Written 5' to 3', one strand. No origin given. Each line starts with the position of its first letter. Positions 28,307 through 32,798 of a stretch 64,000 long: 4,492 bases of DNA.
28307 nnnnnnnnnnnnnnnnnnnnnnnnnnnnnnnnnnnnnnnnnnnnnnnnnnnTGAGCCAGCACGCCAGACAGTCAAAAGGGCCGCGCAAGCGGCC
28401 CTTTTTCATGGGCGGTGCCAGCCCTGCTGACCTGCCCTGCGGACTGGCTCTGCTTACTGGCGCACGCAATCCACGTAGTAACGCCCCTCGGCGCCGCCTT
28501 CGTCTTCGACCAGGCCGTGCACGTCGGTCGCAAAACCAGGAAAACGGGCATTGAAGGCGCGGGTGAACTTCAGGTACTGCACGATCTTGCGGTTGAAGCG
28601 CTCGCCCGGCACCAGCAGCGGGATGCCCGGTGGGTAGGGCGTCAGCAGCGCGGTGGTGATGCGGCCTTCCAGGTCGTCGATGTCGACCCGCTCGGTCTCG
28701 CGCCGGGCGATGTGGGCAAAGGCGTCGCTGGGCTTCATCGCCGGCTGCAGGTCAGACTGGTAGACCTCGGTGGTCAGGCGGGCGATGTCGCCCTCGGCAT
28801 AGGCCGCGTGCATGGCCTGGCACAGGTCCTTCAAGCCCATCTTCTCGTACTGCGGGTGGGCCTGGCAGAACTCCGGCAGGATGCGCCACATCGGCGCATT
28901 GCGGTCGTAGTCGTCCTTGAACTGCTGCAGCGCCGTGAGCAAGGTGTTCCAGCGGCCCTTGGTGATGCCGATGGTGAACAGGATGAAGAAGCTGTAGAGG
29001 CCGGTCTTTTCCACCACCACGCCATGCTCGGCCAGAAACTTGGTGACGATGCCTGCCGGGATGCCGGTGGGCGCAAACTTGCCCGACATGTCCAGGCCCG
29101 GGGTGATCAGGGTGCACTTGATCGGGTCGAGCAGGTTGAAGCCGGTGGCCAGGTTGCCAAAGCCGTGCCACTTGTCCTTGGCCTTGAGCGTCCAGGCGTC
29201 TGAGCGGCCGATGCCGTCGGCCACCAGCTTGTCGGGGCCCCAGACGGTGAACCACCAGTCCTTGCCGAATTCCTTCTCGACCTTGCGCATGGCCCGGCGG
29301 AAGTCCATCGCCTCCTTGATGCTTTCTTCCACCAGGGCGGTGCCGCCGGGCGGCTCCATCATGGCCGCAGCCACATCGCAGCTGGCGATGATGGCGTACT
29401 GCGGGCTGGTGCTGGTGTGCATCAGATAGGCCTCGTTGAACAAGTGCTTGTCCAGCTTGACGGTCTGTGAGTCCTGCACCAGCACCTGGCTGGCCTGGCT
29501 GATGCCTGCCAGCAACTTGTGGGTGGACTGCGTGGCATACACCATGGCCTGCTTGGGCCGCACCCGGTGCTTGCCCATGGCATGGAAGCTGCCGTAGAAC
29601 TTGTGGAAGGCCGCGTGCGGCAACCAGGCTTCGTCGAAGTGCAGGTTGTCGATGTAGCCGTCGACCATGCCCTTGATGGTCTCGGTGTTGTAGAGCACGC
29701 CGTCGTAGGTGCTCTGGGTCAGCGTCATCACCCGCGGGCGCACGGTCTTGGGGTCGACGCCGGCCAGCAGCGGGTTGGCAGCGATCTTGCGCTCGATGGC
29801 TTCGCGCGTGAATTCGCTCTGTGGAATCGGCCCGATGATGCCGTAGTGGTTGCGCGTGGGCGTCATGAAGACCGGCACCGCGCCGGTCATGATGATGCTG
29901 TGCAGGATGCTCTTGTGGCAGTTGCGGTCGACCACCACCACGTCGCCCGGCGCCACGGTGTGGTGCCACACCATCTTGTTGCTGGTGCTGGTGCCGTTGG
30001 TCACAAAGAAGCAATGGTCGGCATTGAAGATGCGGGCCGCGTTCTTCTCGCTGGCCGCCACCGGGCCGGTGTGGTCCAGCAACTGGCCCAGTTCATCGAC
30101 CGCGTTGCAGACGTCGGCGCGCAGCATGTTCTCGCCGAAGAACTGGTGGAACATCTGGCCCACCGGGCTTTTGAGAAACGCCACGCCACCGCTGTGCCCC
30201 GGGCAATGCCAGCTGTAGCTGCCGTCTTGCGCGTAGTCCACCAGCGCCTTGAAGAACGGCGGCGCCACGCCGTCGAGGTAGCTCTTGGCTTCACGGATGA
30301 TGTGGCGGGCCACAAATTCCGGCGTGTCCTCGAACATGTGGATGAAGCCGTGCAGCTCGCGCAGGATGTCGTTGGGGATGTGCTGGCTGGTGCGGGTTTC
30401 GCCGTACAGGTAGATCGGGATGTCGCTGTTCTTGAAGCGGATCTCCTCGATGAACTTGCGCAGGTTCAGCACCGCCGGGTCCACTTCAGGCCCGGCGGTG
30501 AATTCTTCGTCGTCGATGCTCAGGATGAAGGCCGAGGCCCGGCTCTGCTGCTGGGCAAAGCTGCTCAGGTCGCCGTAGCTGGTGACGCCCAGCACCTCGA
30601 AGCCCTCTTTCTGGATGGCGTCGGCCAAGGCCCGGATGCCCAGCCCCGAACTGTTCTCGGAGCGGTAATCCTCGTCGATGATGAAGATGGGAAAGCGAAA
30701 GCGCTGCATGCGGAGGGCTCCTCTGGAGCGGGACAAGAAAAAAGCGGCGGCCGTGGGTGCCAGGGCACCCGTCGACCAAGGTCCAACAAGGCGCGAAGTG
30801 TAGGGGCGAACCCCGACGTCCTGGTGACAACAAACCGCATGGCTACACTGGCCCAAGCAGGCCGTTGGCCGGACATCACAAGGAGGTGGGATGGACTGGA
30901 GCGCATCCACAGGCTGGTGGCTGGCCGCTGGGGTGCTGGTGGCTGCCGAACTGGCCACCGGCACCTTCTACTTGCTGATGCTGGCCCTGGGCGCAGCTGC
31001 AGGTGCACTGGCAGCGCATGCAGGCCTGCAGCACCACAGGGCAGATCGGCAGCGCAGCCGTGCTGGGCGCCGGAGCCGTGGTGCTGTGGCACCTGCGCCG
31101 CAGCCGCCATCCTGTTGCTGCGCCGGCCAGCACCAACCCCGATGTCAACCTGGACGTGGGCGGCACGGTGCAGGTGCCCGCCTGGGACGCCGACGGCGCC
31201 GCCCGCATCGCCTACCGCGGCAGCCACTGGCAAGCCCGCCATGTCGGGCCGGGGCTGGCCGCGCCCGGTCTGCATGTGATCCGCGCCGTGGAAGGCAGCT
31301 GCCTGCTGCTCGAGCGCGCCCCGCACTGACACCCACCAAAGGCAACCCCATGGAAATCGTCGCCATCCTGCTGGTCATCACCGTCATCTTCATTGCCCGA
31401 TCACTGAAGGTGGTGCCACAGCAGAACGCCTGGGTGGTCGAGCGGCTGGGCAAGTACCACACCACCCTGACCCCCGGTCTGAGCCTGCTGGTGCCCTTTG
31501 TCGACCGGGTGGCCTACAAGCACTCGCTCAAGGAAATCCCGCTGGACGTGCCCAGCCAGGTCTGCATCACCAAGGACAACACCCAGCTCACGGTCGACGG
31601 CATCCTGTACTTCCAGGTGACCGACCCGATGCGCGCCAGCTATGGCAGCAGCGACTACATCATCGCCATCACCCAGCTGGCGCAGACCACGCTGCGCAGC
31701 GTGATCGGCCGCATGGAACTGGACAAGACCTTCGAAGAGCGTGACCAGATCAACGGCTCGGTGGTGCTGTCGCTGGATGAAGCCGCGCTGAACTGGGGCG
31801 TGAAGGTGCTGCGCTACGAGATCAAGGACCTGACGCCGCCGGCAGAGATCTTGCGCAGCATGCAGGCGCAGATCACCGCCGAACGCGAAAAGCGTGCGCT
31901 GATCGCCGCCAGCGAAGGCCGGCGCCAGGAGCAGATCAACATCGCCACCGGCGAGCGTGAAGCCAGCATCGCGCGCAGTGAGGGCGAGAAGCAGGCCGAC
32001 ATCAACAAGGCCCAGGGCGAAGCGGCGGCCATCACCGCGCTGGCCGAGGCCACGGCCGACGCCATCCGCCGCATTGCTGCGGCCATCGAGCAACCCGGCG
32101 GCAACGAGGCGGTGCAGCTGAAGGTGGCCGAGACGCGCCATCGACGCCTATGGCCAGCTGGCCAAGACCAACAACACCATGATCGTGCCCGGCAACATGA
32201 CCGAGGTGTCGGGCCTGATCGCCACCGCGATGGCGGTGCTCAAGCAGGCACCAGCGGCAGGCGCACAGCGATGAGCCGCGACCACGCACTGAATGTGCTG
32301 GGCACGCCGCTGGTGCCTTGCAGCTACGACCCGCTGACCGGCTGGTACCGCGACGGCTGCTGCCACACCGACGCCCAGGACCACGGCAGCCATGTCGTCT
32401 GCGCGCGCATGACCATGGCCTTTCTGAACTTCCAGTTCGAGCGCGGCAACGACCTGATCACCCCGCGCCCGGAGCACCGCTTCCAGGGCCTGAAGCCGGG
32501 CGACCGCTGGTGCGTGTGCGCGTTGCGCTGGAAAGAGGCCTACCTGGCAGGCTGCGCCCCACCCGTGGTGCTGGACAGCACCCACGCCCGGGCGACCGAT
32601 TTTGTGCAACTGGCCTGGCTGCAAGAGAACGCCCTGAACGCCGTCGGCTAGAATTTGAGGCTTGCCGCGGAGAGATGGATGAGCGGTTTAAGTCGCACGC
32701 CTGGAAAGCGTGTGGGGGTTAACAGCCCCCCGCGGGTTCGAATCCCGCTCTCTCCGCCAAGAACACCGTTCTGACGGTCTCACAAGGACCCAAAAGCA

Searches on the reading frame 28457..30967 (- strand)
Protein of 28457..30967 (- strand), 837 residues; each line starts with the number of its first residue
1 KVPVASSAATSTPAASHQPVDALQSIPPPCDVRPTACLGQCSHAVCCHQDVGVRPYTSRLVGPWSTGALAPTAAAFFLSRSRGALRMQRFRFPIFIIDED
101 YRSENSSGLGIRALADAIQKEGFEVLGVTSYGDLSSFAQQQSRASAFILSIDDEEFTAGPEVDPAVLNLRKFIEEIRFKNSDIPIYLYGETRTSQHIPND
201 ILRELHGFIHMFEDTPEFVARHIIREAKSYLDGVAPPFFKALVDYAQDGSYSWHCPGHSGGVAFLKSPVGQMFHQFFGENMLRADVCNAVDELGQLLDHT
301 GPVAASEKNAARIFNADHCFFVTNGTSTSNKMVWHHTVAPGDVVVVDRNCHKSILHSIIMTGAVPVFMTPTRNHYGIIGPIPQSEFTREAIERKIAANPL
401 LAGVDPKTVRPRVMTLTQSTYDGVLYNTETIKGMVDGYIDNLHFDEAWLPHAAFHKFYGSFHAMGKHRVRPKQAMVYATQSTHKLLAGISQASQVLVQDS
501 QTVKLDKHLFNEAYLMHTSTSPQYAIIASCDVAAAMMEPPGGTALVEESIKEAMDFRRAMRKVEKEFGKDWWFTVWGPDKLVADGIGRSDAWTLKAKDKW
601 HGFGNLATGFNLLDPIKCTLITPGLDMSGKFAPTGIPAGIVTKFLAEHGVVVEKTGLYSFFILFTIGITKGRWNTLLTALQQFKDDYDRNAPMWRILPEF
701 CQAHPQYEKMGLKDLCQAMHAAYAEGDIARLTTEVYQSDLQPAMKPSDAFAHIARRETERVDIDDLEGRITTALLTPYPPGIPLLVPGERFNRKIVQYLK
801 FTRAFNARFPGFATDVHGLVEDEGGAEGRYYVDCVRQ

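Call 8: search_protein_families(library=pfam, proteins=[window:28457-30967:-], max_evalue=0.001)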
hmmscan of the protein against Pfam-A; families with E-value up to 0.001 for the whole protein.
window:28457-30967:- (837 aa): 4 families
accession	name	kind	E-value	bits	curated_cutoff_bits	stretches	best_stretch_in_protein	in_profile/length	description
PF01276.26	OKR_DC_1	-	5.3e-147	490.3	27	1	236-670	1-415/417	Orn/Lys/Arg decarboxylase, major domain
PF03711.20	OKR_DC_1_C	-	1.8e-47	161.3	24.2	1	697-822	1-130/132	Orn/Lys/Arg decarboxylase, C-terminal domain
PF03709.21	OKR_DC_1_N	-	1.8e-34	118.8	29.3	1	108-230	3-111/111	Orn/Lys/Arg decarboxylase, N-terminal domain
PF01041.23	DegT_DnrJ_EryC1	-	0.0004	20.1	19.8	1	294-375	18-98/360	DegT/DnrJ/EryC1/StrS aminotransferase family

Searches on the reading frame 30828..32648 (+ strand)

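Call 8: search_protein_families(library=pfam, proteins=[window:30828-32648:+], max_evalue=0.001)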
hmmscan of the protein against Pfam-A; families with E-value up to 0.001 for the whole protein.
window:30828-32648:+ (607 aa): 3 families
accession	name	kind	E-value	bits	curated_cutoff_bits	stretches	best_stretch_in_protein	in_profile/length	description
PF09996.14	DUF2237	-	3.5e-50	169.2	25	1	489-601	2-114/115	Uncharacterized protein conserved in bacteria (DUF2237)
PF01145.31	Band_7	-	3.8e-35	121.9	23.6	1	194-364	1-174/176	SPFH domain / Band 7 family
PF16200.10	Band_7_C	-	0.0001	22.7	29.1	1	414-435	1-22/63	C-terminal region of band_7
